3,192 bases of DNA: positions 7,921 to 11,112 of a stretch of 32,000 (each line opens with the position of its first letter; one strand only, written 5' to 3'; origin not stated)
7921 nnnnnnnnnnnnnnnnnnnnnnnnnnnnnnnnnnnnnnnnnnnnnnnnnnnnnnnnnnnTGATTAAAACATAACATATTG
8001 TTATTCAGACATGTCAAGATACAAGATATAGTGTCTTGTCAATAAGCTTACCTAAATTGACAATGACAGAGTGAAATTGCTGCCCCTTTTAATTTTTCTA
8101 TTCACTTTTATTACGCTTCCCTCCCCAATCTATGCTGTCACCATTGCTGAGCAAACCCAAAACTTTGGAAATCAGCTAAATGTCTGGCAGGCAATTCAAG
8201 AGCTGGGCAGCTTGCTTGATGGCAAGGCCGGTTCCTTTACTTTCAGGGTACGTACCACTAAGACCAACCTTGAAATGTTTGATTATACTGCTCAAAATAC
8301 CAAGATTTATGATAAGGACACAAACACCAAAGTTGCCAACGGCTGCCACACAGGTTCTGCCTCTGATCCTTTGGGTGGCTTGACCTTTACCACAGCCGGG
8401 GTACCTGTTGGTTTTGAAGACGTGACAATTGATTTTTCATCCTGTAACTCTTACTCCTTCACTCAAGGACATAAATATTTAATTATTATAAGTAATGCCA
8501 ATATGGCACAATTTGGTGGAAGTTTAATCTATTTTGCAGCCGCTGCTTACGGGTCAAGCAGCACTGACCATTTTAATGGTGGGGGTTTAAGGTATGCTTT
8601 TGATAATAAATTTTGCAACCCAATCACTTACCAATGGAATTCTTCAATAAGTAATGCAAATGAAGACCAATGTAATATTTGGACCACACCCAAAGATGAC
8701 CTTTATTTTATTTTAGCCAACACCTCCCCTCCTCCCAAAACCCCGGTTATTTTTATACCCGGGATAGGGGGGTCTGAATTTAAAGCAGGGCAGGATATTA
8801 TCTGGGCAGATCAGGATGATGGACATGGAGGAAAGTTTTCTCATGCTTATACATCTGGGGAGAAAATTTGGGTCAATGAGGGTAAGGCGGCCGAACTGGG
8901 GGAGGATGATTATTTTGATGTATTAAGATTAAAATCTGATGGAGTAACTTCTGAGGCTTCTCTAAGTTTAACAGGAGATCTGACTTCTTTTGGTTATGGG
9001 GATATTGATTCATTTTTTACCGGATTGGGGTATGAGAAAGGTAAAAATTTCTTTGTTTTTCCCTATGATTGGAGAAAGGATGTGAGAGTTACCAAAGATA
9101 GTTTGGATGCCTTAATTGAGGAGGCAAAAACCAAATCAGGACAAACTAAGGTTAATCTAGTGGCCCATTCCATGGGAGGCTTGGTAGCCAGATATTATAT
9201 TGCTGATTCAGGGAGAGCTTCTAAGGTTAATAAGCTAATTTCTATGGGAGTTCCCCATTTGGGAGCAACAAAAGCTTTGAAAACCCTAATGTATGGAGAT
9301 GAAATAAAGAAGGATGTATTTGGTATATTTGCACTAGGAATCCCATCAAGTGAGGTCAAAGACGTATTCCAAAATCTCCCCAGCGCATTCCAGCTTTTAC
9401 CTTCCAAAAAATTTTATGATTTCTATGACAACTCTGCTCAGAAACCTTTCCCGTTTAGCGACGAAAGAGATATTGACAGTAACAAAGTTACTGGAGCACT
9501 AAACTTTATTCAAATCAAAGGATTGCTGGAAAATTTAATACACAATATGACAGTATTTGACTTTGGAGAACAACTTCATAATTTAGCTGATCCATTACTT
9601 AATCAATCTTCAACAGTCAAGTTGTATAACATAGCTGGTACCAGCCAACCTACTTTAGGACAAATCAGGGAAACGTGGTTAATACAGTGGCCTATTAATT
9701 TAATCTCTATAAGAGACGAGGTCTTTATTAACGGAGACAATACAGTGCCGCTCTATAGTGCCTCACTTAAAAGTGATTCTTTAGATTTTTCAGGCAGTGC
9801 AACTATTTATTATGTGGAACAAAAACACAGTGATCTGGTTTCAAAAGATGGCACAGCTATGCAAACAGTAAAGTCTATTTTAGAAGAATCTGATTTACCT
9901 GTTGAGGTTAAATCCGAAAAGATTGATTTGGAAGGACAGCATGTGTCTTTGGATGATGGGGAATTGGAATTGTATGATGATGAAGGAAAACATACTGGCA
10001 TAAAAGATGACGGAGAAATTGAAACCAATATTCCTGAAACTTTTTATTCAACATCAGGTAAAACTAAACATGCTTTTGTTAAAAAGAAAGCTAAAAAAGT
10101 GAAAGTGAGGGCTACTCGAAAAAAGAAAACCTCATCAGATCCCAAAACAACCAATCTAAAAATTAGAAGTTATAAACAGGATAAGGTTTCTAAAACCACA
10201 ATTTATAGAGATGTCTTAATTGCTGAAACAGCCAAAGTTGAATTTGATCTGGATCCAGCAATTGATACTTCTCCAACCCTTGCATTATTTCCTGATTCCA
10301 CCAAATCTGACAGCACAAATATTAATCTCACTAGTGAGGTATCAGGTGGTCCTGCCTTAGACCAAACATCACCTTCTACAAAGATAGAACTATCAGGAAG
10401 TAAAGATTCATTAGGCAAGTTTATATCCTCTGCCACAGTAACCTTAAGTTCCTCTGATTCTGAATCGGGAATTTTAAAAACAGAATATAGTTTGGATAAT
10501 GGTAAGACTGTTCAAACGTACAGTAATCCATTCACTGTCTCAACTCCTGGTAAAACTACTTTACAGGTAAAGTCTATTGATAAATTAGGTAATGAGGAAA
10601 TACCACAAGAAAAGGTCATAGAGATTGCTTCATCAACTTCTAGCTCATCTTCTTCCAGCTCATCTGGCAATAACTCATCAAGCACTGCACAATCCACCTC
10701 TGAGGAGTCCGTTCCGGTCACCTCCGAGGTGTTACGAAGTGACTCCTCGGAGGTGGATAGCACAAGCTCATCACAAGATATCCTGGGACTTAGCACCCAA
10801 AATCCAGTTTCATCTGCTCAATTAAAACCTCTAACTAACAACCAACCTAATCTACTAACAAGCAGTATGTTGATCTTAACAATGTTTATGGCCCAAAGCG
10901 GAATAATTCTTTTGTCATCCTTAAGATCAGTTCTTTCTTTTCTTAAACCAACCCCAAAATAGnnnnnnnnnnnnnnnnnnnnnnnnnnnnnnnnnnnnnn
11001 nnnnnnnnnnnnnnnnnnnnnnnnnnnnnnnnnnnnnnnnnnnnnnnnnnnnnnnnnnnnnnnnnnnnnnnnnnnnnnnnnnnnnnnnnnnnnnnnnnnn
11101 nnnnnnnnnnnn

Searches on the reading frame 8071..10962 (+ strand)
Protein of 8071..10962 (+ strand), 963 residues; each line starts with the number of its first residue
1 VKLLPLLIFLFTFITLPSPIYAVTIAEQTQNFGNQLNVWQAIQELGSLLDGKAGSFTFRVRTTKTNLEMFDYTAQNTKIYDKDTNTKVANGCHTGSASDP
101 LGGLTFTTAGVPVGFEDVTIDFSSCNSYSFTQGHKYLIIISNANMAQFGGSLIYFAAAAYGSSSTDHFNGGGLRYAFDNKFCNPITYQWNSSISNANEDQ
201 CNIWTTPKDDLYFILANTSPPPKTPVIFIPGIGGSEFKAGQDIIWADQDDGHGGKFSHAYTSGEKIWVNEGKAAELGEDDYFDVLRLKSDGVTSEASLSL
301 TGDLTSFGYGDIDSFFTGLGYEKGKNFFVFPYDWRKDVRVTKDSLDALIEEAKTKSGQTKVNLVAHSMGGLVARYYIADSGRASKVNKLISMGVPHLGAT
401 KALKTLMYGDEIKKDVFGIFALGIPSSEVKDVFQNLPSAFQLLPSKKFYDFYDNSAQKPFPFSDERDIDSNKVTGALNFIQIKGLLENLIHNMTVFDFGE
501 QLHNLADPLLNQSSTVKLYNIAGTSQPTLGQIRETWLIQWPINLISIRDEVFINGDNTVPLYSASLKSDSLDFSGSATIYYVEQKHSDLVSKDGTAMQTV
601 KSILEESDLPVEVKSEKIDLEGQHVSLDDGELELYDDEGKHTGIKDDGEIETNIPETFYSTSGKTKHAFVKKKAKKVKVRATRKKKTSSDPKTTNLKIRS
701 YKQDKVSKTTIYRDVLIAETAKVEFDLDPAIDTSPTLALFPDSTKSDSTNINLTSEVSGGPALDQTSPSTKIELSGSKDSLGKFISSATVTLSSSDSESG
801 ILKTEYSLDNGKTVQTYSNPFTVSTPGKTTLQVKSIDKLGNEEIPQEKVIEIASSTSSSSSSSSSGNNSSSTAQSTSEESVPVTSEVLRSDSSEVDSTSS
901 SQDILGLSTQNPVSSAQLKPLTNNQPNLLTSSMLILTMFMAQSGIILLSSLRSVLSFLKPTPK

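Call 71: search_protein_families(library=pfam, proteins=[window:8071-10962:+])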
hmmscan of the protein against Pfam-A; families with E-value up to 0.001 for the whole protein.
window:8071-10962:+ (963 aa): 8 families
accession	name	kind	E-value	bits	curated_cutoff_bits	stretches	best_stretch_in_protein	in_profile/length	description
PF02450.21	LCAT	-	9.9e-19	68.3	21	1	318-444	78-203/392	Lecithin:cholesterol acyltransferase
PF00561.26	Abhydrolase_1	-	3.6e-09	37.1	25.8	1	339-409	49-116/245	alpha/beta hydrolase fold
PF07819.20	PGAP1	-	1.5e-08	35.1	24.3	1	353-400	85-133/233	PGAP1-like alpha/beta domain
PF02089.21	Palm_thioest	-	2.6e-07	31.1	26.8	1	345-403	58-117/254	Palmitoyl protein thioesterase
PF05057.20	DUF676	-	3.1e-07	30.6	20.3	1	346-410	64-139/217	Putative serine esterase (DUF676)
PF06028.17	DUF915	-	3.9e-05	23.6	22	1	343-399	87-146/255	Alpha/beta hydrolase of unknown function (DUF915)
PF24096.1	DUF7379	-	0.00014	22.3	33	1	343-401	52-117/191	Domain of unknown function (DUF7379)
PF12146.15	Hydrolase_4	-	0.00027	20.8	27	1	344-392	61-107/239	Serine aminopeptidase, S33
